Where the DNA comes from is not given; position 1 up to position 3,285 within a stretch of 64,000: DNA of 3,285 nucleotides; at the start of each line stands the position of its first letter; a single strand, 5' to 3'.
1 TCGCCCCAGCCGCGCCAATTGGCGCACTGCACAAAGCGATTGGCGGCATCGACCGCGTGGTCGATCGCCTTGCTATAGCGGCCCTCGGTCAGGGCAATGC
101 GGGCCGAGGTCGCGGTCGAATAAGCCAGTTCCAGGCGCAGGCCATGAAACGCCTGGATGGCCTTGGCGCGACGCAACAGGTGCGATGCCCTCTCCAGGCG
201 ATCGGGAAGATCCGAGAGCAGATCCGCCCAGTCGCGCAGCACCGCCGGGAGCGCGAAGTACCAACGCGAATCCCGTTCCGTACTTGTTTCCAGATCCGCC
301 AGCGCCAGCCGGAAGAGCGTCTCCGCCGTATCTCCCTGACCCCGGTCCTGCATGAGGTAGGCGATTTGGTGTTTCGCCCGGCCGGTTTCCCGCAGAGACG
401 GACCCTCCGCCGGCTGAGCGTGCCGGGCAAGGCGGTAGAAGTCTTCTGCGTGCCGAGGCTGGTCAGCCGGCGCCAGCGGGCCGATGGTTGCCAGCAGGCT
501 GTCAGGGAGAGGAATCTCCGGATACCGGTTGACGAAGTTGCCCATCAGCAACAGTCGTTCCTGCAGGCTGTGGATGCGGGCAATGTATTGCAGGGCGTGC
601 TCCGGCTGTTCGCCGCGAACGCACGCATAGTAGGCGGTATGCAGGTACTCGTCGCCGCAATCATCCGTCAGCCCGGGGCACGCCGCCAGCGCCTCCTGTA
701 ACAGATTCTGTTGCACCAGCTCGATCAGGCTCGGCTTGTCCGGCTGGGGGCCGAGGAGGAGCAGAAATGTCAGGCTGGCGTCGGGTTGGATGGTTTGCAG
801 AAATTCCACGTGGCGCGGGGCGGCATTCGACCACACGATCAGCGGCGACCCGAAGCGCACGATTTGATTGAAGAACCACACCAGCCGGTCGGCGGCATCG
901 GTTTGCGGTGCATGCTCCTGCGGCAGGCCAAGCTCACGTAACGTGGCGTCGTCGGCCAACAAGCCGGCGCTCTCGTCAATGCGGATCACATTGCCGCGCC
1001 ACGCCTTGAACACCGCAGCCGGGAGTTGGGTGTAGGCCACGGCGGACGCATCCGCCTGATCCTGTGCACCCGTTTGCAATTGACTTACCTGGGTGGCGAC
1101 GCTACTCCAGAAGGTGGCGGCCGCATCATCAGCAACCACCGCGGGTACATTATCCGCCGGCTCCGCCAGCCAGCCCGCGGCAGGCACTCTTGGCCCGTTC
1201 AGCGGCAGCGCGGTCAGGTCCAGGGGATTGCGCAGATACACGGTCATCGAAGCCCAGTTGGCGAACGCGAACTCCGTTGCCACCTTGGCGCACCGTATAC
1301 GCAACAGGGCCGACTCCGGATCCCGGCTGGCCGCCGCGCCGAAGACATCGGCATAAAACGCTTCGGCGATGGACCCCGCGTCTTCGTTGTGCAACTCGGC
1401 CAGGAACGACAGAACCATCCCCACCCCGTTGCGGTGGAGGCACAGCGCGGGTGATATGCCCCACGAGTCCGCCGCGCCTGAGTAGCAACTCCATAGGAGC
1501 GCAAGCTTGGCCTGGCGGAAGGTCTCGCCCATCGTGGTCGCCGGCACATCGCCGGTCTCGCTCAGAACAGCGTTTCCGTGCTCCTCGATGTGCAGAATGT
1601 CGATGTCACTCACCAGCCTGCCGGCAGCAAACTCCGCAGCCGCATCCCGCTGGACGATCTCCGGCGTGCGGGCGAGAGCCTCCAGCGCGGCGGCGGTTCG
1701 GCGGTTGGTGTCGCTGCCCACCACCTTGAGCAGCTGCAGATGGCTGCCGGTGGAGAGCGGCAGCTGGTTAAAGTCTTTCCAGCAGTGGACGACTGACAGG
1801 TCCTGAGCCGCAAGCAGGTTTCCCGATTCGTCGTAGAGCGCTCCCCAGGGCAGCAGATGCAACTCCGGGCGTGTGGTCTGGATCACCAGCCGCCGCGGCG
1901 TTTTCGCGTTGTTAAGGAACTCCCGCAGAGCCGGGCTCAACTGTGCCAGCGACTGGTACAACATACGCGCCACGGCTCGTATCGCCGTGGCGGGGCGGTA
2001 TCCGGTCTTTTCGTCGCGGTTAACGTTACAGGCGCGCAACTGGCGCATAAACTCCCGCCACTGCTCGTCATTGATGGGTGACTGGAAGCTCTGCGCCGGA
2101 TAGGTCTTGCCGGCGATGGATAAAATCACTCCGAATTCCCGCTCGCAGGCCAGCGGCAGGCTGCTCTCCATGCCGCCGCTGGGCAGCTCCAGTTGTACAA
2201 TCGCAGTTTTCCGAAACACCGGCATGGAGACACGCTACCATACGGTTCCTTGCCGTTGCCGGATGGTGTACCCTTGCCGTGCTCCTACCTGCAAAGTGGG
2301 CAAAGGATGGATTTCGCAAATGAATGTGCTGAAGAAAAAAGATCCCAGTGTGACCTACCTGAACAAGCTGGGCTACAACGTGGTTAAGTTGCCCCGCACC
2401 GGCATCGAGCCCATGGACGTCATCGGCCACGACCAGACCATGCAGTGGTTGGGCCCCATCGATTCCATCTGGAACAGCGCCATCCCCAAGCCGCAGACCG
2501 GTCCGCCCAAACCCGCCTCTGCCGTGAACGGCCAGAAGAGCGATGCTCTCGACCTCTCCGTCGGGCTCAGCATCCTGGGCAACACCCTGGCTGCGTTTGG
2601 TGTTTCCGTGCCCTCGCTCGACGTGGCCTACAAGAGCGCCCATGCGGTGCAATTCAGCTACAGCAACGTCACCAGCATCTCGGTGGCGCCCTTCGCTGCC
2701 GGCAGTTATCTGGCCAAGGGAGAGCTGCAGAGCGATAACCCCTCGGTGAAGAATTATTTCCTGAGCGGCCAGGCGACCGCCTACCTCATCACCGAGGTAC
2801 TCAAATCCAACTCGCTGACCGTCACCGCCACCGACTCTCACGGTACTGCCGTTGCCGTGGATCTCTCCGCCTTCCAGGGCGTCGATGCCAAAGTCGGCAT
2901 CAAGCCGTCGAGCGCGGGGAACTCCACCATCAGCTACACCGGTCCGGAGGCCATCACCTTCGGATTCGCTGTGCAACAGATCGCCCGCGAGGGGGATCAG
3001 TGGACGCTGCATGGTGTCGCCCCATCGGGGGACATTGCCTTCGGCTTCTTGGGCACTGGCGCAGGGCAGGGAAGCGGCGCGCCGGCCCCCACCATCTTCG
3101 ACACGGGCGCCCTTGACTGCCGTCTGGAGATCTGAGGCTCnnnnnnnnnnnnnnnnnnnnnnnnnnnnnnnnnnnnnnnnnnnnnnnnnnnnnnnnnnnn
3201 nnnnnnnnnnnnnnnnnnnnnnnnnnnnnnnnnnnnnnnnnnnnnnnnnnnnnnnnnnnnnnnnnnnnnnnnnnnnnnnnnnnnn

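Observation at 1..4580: Bacterial gasdermin gene flanked by two clan-CD cysteine proteases (CHAT+TPR, and gingipain/caspase-like): a candidate pore-forming abortive-infection locus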

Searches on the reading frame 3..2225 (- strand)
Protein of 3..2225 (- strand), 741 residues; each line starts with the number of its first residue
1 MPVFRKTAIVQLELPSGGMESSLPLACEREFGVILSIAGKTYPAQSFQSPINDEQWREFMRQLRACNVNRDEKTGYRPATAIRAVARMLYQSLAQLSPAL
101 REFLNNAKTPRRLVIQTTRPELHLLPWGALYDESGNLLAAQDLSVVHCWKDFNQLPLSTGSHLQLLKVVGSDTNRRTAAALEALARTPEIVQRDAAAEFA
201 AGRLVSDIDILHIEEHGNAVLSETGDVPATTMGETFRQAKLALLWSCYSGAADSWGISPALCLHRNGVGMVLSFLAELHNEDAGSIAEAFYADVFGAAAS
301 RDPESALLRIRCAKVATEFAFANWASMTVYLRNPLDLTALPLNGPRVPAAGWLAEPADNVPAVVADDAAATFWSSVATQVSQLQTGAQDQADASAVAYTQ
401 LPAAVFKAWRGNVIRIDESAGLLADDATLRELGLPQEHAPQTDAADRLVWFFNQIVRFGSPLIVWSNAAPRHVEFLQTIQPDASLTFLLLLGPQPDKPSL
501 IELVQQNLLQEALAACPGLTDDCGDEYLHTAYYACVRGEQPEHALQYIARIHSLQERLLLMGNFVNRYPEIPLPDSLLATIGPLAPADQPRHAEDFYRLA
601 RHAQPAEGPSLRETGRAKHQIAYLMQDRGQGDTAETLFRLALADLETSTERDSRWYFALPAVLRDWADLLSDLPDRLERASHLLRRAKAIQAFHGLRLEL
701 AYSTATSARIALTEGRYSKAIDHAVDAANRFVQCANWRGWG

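Call 6: search_protein_families(library=pfam, proteins=[window:3-2225:-], max_evalue=0.1)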
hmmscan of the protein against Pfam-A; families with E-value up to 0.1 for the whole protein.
window:3-2225:- (741 aa): 1 family
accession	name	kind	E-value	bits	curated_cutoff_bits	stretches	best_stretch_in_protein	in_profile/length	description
PF12770.12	CHAT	-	0.00037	20.5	24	1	84-250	2-201/289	CHAT domain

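Call 7: search_protein_families(library=padloc, proteins=[window:3-2225:-], max_evalue=0.1)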
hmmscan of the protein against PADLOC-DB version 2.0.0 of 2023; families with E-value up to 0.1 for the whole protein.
window:3-2225:- (741 aa): 0 families

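Call 8: search_protein_families(library=ncbifam, proteins=[window:3-2225:-], max_evalue=0.1)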
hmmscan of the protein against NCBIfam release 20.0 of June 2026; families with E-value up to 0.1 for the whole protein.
window:3-2225:- (741 aa): 0 families

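Call 11: search_solved_structures(query=window:3-2225:-, max_evalue=1, show_alignments=2)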
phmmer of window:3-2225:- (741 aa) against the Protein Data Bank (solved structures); distinct sequences matched with E-value up to 1: 0.

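Call 38: find_homologous_proteins(query=window:3-2225:-, max_evalue=0.001)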
Query window:3-2225:- (741 aa): 214 proteins with E <= 0.001 among 8000 candidates; the best 120 are listed.
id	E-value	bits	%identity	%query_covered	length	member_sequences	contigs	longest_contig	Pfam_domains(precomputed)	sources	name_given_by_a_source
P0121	0.0e+0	1598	95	100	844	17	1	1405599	-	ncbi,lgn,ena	-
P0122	0.0e+0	1592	96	100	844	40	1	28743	-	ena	-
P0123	0.0e+0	1534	92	100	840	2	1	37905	-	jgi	jgi:hypothetical protein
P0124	0.0e+0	1395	83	100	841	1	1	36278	-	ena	-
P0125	0.0e+0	1369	84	100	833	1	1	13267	-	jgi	jgi:CHAT domain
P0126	0.0e+0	1365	83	100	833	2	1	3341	-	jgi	jgi:hypothetical protein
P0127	0.0e+0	1364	83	100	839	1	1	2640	-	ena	-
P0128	0.0e+0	1363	83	100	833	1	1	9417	-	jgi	jgi:hypothetical protein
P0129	0.0e+0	1359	83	100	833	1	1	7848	-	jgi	jgi:hypothetical protein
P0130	0.0e+0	1357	83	100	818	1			-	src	-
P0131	0.0e+0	1357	83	100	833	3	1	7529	-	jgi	jgi:hypothetical protein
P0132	0.0e+0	1356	83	100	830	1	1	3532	-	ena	-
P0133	0.0e+0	1354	83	100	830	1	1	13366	-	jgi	jgi:tetratricopeptide (TPR) repeat protein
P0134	0.0e+0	1353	82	100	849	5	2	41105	-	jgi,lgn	jgi:hypothetical protein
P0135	0.0e+0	1352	83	100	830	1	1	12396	-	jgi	jgi:tetratricopeptide (TPR) repeat protein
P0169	0.0e+0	1079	68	97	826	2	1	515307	PF12770.13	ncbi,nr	ncbi:CHAT domain-containing protein [Paracidobacterium acidisoli]|nr:CHAT domain-containing protein 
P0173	1.6e-296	1004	89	68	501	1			PF12770.13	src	-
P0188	6.5e-247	840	55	100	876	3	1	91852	PF12770.13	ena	-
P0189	2.7e-246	838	53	100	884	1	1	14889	PF12770.13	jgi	jgi:tetratricopeptide (TPR) repeat protein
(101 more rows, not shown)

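Call 53: predict_structure(alignment_id=A2)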
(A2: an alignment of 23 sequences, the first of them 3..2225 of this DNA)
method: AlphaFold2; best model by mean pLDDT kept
length: 741 residues; sequences in the alignment: 23
mean_pLDDT: 84.5   pTM: 0.74
mean pLDDT of the five models: 84.5, 83.3, 82.7, 75.6, 75.0
residues with pLDDT >= 90: 347; 70-90: 304; 50-70: 72; < 50: 18
segments of 3 or more residues with pLDDT < 50: 1-3, 21-24, 357-363
pLDDT, mean of each block of 10 residues (from residue 1): 74 69 55 92 89 76 68 66 86 93 85 89 80 78 86 85 88 78 78 90 89 81 85 92 77 66 90 74 81 76 84 68 64 83 72 60 63 93 91 88 86 81 68 77 88 82 91 94 92 86 92 93 93 94 95 94 94 90 75 93 80 96 95 97 94 93 97 94 97 94 97 95 96 88 77
secondary structure, 60 per line:
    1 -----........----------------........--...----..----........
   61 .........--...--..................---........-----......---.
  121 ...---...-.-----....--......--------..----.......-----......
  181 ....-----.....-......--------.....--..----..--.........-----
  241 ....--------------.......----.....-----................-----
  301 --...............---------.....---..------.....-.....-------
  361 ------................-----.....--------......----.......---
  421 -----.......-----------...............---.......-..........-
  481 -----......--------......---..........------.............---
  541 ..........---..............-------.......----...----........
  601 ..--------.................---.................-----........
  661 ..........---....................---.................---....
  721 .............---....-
elements in order (helices of 4 or more, strands of 3 or more residues): E6-13 E30-37 E40-42 H53-69 H77-94 H98-105 E111-116 H120-123 E143-148 E163-169 H175-184 E190-194 H196-201 E210-214 H229-235 E241-244 H259-265 E270-274 H280-295 H303-317 E327-331 E343-347 H367-382 E388-392 H403-406 E411-417 H426-432 H444-458 E462-468 H470-479 E486-491 H500-505 H509-518 H525-537 H541-550 H554-567 H575-581 H593-602 H611-627 H631-647 H653-670 H674-693 H697-713 H717-733 H737-740

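Call 55: fold_search(model_id=the predicted structure, library=pdb)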
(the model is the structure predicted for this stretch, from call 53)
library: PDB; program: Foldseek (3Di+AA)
matches with E <= 10: 1389; with E <= 0.001: 14
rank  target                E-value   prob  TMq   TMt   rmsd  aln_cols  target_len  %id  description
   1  7zoq_A                5.0e-06  1.00  0.31  0.29   6.5       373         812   14  Cryo-EM structure of a CRISPR effector in complex with a caspase regulator (released 2022-11-30)
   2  8d9f_A                6.3e-06  1.00  0.29  0.32   7.3       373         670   15  gRAMP-TPR-CHAT (Craspase) (released 2023-06-14)
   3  5fc3_B                3.1e-05  1.00  0.30  0.44   7.6       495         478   12  Structural basis of cohesin cleavage by separase (released 2016-03-30)
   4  8eey_B                4.3e-05  1.00  0.31  0.31   6.4       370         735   14  Cas7-11 in complex with DR-mismatched target RNA, Csx29 and Csx30 (released 2022-11-16)
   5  8d9h_E                5.4e-05  1.00  0.28  0.31   7.6       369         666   14  gRAMP-TPR-CHAT match PFS target RNA(Craspase) (released 2023-06-14)
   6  5o09_1C               6.5e-05  1.00  0.20  0.55   8.5       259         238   15  BtubABC mini microtubule (released 2017-07-19)
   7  5o01_A                6.5e-05  1.00  0.20  0.52   8.5       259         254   15  Crystal structure of BtubC (BKLC) from P. vanneervenii (released 2017-07-19)
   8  7y84_C                1.6e-04  1.00  0.28  0.31   7.6       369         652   14  CryoEM structure of type III-E CRISPR Craspase gRAMP-crRNA in complex with TPR-CHAT protease (released 2022-12-14)
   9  7y85_D                1.8e-04  1.00  0.29  0.33   7.0       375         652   13  CryoEM structure of type III-E CRISPR Craspase gRAMP-crRNA in complex with TPR-CHAT protease bound to self RNA target (released 2022-12-14)
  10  7xsq_B                3.2e-04  1.00  0.29  0.31   7.2       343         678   15  Structure of the Craspase (released 2022-11-09)
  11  4y6c                  3.2e-04  1.00  0.17  0.50  10.1       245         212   15  Q17M crystal structure of Podosopora anserina putative kinesin light chain nearly identical TPR-like repeats (released 2015-10-07)
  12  5mz6_1                5.5e-04  1.00  0.26  0.20  13.2       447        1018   10  Cryo-EM structure of a Separase-Securin complex from Caenorhabditis elegans at 3.8 A resolution (released 2017-03-08)
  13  7xc7_D                7.0e-04  1.00  0.30  0.33   5.6       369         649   13  Cryo-EM structure of a bacterial protein complex (released 2022-11-16)
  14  4y6w                  8.0e-04  1.00  0.16  0.46  10.4       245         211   16  Crystal structure of Podosopora anserina putative kinesin light chain nearly identical TPR-like repeats (released 2015-10-07)
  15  4gyo_B                1.3e-03  1.00  0.22  0.42   7.8       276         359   13  Crystal Structure of Rap Protein Complexed with Competence and Sporulation Factor (released 2013-04-03)
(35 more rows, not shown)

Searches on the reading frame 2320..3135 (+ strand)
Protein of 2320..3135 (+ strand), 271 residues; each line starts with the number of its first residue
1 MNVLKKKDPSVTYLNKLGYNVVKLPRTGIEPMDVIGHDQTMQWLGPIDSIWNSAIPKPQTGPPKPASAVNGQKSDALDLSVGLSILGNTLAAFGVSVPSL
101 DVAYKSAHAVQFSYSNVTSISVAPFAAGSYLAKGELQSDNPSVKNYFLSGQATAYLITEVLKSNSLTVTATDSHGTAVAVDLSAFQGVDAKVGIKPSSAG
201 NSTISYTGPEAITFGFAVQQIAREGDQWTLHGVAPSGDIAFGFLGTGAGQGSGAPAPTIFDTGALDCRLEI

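Call 6: search_protein_families(library=pfam, proteins=[window:2320-3135:+], max_evalue=0.1)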
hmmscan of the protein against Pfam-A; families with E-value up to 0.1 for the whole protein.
window:2320-3135:+ (271 aa): 0 families

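Call 7: search_protein_families(library=padloc, proteins=[window:2320-3135:+], max_evalue=0.1)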
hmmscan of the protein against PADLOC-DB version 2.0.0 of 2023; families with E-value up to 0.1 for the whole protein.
window:2320-3135:+ (271 aa): 1 family
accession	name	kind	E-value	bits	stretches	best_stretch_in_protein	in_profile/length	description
PDLC02986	bGSDM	-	3.3e-62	208.3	1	7-233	3-228/257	-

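Call 8: search_protein_families(library=ncbifam, proteins=[window:2320-3135:+], max_evalue=0.1)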
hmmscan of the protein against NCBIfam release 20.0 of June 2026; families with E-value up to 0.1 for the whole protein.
window:2320-3135:+ (271 aa): 1 family
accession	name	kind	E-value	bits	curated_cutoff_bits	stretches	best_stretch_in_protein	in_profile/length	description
NF051890.1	prok_gasdermin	equivalog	3.4e-54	183.7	100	1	14-216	1-203/203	gasdermin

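Call 9: search_solved_structures(query=window:2320-3135:+, max_evalue=1, show_alignments=2)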
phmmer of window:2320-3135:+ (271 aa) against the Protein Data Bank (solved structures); distinct sequences matched with E-value up to 1: 18.
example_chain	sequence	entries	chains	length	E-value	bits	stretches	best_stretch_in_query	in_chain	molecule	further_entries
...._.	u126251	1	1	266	4.3e-46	160.5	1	7-248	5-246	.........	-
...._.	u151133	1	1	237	7.2e-45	156.5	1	7-230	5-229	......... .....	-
7n50_A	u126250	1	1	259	7.1e-07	32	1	16-247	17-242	Gasdermin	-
7n52_A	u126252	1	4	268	0.0011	21.5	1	7-218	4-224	Gasdermin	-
9v2s_A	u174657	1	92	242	0.0086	18.6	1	9-218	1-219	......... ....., N-terminus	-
5hwy_A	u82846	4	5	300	0.023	17.2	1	69-124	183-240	Uncharacterized membrane protein MJ0091 | sodium,calcium exchanger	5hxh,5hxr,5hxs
5hwx_A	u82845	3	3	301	0.023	17.2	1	69-124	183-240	sodium,calcium exchanger | Uncharacterized membrane protein MJ0091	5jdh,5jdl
5jdf_A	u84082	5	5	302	0.023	17.2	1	69-124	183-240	Uncharacterized membrane protein MJ0091 | sodium-calcium exchanger NCX_Mj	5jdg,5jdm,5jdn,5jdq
5hxc_A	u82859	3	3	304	0.024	17.1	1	69-124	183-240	sodium,calcium exchanger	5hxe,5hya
3v5s_A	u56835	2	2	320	0.028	16.9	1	69-124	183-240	Sodium/Calcium Exchanger | Uncharacterized membrane protein MJ0091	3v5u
6ais_O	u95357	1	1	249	0.53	12.7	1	69-206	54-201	Outer surface protein A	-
2g8c_O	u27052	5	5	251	0.54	12.7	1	69-204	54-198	outer surface protein A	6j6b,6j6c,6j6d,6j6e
6j49_O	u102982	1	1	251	0.59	12.6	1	70-204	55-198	Outer surface protein A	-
6j48_O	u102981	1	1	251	0.63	12.5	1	70-204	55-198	Outer surface protein A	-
5b2a_O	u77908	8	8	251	0.69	12.4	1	94-204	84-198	Outer surface protein A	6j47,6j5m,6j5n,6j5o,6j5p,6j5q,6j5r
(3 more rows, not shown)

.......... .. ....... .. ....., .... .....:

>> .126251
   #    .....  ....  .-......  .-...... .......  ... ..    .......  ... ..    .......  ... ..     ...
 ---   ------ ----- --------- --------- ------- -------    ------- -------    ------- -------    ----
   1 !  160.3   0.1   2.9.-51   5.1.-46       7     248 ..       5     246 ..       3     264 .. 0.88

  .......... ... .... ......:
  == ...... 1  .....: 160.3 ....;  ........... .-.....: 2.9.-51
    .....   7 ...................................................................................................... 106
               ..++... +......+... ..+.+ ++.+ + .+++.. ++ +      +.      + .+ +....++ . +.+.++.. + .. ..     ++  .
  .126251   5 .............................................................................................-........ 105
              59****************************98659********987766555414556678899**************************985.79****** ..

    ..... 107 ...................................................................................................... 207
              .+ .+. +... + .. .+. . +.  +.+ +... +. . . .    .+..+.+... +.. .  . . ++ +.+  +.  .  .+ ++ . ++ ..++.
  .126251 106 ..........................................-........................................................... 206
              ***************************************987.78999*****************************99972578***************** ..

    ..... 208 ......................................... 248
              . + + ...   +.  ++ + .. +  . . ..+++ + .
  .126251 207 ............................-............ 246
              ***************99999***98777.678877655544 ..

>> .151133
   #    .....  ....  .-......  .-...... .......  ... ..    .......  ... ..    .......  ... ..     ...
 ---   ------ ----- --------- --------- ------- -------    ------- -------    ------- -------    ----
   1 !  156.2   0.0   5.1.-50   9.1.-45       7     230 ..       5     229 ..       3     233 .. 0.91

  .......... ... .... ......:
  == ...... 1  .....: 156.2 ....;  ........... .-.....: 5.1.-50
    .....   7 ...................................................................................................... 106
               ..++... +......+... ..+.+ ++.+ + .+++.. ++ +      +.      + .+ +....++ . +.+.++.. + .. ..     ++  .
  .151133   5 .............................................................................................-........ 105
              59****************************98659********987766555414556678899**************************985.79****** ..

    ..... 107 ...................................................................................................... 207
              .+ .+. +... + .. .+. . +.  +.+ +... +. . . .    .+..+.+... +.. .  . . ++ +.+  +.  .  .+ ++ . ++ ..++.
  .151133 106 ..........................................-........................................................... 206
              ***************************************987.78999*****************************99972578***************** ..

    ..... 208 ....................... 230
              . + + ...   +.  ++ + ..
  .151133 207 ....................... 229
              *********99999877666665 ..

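Call 12: find_encoding_contigs(protein=window:2320-3135:+, flank=10000, max_places=6)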
Protein window:2320-3135:+ (271 aa): 1 contig read that carries it; 1 place shown.
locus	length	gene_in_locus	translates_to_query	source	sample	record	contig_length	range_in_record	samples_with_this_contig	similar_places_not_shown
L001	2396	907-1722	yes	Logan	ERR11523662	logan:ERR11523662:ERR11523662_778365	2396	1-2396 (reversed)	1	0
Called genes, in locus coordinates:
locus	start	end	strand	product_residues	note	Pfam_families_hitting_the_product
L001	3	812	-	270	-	?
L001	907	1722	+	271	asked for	PF26164:Bact_GSDM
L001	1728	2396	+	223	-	?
